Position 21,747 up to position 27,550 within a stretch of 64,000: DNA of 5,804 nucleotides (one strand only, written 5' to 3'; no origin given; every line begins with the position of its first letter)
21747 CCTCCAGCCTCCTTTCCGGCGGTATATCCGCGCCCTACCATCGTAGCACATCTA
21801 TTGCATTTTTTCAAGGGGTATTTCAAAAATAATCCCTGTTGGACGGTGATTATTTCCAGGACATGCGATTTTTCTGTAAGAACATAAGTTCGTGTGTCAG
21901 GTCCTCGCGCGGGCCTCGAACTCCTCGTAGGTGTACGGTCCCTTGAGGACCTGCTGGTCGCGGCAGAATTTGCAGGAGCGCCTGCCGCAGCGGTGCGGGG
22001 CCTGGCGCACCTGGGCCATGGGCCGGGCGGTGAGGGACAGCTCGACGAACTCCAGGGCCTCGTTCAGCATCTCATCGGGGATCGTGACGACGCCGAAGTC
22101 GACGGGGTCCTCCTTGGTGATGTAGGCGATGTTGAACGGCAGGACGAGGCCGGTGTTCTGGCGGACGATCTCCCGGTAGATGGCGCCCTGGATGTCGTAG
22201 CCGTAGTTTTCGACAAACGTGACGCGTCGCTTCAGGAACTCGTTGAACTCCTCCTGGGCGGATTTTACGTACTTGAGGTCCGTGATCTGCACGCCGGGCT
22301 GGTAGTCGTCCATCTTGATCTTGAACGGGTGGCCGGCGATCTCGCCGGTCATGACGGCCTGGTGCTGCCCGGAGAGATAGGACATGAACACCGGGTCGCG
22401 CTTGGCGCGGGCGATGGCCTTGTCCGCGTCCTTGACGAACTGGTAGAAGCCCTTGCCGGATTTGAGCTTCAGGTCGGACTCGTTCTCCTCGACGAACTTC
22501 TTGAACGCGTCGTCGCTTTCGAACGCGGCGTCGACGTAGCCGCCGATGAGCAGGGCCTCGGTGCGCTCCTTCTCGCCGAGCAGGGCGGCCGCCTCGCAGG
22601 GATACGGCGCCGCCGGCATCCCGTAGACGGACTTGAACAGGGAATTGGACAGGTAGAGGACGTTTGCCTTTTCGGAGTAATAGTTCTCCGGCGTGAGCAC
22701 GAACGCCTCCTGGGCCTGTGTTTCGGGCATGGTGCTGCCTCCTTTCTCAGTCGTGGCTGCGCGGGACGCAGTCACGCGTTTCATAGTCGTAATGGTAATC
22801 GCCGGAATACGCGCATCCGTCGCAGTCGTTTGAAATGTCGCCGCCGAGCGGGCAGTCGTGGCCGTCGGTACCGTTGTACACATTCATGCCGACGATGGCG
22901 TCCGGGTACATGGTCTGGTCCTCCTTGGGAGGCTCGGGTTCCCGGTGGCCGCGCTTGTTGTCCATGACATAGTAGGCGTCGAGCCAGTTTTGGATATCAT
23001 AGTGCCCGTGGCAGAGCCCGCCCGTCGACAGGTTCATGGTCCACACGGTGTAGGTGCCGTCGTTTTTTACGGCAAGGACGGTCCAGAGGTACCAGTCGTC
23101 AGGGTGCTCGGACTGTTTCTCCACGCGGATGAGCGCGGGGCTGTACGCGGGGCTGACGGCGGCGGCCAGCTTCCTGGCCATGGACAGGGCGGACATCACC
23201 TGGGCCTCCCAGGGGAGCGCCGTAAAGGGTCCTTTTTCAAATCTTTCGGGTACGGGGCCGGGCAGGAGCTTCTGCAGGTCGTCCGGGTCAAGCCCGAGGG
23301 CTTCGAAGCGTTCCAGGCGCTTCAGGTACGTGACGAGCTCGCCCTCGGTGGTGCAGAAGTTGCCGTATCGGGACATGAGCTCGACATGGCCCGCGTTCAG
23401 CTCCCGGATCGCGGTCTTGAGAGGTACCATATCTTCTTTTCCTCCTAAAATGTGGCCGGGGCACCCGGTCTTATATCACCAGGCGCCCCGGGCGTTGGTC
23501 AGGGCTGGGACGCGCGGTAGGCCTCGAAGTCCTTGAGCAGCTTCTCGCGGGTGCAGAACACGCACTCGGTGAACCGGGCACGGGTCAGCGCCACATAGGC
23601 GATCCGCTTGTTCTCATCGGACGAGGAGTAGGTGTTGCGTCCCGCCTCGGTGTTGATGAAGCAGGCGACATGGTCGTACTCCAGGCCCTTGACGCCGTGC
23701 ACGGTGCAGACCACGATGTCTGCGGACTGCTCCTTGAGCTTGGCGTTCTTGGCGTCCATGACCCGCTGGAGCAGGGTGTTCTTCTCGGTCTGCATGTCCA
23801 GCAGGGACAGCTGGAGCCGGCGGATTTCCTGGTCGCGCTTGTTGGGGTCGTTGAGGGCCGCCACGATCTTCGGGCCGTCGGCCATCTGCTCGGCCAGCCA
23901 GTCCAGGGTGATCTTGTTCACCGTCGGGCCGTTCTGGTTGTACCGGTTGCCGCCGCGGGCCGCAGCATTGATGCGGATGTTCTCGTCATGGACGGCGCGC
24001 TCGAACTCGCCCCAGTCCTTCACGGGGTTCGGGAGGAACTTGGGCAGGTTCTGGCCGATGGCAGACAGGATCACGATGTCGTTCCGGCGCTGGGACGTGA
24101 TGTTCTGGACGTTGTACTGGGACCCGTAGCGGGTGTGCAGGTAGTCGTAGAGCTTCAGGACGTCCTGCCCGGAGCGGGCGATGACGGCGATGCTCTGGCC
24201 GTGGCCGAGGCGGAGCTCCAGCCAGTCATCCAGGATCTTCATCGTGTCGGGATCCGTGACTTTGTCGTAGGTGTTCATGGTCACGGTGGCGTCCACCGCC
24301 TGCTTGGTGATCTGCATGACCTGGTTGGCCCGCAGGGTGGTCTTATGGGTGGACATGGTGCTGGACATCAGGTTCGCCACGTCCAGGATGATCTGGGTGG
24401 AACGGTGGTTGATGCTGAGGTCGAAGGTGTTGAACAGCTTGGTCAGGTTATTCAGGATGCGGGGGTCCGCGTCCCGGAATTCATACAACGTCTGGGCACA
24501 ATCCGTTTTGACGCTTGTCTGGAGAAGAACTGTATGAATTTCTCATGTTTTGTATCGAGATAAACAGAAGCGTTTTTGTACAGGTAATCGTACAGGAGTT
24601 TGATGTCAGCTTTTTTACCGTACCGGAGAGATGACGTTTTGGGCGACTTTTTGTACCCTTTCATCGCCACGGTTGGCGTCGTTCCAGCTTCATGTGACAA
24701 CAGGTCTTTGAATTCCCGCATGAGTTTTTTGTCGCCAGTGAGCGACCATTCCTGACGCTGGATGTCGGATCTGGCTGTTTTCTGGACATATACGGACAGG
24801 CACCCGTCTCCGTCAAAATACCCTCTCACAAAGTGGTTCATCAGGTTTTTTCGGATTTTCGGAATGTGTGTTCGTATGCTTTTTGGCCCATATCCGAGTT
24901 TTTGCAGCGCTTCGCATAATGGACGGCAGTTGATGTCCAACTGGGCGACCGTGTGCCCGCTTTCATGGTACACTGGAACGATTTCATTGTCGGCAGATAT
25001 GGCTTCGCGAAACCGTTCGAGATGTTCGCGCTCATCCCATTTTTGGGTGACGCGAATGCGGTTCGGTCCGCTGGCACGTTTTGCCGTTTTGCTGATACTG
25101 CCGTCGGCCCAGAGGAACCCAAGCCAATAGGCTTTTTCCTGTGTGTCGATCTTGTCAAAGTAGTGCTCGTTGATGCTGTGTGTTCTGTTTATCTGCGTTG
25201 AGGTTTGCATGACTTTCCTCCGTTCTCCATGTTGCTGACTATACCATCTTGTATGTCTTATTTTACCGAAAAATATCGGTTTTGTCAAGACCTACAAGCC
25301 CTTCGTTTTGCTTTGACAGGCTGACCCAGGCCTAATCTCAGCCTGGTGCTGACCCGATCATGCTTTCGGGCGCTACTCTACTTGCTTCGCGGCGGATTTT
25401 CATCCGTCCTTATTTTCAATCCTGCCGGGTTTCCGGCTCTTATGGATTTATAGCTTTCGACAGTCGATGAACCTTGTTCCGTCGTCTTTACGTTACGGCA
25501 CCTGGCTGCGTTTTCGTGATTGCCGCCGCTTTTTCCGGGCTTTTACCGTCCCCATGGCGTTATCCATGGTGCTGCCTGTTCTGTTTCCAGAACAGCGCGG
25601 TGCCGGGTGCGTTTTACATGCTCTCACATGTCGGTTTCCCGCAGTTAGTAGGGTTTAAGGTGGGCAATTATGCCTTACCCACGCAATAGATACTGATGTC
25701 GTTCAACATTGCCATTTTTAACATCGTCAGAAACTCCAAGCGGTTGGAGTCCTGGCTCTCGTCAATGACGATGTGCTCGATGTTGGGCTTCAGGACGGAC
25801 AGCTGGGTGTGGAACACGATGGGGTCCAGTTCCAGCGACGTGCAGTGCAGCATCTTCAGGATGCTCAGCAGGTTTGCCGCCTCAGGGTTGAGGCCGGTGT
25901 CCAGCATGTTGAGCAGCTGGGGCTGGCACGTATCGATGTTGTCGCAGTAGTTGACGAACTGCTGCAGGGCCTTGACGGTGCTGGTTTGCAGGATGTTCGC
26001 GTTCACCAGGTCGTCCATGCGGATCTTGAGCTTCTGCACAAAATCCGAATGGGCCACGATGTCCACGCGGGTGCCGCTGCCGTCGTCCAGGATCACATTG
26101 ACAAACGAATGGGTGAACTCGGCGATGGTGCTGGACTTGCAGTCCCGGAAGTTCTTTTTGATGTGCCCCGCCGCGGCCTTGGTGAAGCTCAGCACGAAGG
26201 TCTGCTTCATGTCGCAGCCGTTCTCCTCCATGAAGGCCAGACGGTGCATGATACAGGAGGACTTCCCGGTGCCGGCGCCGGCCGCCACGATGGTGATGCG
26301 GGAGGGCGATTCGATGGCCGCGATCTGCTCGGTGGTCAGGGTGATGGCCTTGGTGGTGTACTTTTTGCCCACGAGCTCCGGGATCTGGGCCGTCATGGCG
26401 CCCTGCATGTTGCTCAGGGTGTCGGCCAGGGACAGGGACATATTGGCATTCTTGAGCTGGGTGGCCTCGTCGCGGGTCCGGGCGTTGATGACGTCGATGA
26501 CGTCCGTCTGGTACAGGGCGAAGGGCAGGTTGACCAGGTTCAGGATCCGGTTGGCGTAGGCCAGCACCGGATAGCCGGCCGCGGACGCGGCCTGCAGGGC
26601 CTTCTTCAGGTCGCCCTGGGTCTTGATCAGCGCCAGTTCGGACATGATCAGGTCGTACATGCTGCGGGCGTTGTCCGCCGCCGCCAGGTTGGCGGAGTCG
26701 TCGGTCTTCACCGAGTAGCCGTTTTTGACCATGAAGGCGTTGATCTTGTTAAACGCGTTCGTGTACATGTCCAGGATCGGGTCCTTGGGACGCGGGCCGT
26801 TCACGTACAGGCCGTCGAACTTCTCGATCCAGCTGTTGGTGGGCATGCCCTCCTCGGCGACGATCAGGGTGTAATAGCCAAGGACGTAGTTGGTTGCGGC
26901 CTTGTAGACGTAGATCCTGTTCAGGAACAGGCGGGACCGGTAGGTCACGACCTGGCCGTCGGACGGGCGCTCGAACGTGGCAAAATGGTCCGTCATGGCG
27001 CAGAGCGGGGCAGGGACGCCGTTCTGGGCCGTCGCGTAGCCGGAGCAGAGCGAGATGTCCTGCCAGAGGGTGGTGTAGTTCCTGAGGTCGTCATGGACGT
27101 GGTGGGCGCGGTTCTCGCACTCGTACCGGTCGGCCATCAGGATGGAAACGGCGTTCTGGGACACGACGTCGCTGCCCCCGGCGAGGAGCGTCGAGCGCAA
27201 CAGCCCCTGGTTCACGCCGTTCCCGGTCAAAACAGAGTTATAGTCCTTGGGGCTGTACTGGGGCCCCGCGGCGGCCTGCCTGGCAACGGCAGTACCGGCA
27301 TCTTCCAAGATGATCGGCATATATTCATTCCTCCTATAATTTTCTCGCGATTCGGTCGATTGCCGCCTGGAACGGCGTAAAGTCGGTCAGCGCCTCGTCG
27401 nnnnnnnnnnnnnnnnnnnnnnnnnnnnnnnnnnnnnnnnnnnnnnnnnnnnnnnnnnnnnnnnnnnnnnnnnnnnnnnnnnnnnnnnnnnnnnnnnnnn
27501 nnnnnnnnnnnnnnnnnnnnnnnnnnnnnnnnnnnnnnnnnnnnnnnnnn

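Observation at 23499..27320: UvrD-like helicase gene split by a group I intron carrying a self-promoted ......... endonuclease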

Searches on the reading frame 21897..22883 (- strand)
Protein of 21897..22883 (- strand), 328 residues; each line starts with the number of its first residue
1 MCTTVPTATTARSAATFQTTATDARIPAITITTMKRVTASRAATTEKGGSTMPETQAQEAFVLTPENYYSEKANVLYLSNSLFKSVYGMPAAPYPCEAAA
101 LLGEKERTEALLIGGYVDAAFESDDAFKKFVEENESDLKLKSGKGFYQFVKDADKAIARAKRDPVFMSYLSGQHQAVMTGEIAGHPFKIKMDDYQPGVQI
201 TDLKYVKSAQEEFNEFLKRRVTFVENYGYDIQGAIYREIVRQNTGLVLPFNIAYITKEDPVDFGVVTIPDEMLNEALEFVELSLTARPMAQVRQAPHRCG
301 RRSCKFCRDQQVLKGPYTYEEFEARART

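Call 75: search_protein_families(library=phrogs, proteins=[window:21897-22883:-], max_evalue=0.00001)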
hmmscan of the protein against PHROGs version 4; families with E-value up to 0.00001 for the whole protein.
window:21897-22883:- (328 aa): 2 families
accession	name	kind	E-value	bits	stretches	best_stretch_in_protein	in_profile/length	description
phrog_1227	-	DNA, RNA and nucleotide metabolism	1.6e-49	169.6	1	63-320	4-264/268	exonuclease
phrog_412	-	DNA, RNA and nucleotide metabolism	1.7e-18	68.1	1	29-275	111-369/440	exonuclease VIII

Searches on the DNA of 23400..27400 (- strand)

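Call 7: search_dna_similar(query=window:23400-27400:-, collection=phages, mode=near, max_rows=20)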
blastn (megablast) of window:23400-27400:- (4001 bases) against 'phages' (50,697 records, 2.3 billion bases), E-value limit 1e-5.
No match.

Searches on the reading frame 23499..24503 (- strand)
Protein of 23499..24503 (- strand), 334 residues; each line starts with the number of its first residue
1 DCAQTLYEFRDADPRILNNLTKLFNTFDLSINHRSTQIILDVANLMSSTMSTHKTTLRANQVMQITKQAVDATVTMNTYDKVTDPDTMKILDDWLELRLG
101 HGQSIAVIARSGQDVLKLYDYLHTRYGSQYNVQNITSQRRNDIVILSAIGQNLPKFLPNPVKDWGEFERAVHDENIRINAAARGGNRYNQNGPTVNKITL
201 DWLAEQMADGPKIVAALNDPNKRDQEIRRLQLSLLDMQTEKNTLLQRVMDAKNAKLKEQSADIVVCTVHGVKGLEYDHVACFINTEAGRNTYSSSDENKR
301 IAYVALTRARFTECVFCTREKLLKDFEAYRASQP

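Call 5: search_protein_families(library=pfam, proteins=[window:23499-24503:-], max_evalue=0.1)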
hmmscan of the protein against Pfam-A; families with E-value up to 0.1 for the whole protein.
window:23499-24503:- (334 aa): 5 families
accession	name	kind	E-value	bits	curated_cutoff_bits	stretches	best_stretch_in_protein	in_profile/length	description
PF13361.12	UvrD_C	-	7.2e-16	59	25.6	2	245-311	264-341/350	UvrD-like helicase C-terminal domain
PF13538.12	UvrD_C_2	-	9.8e-07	29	27.4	1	263-310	2-46/52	UvrD-like helicase C-terminal domain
PF01443.25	Viral_helicase1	-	1.3e-06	28.8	21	1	241-311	161-222/228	Viral superfamily 1 RNA helicase core domain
PF13087.12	AAA_12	-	0.0032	17.5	27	1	249-319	129-194/195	AAA domain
PF18025.7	FucT_N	-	0.0048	17.7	27.2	1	237-290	10-62/91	Alpha-(1,3)-fucosyltransferase FucT N-terminal domain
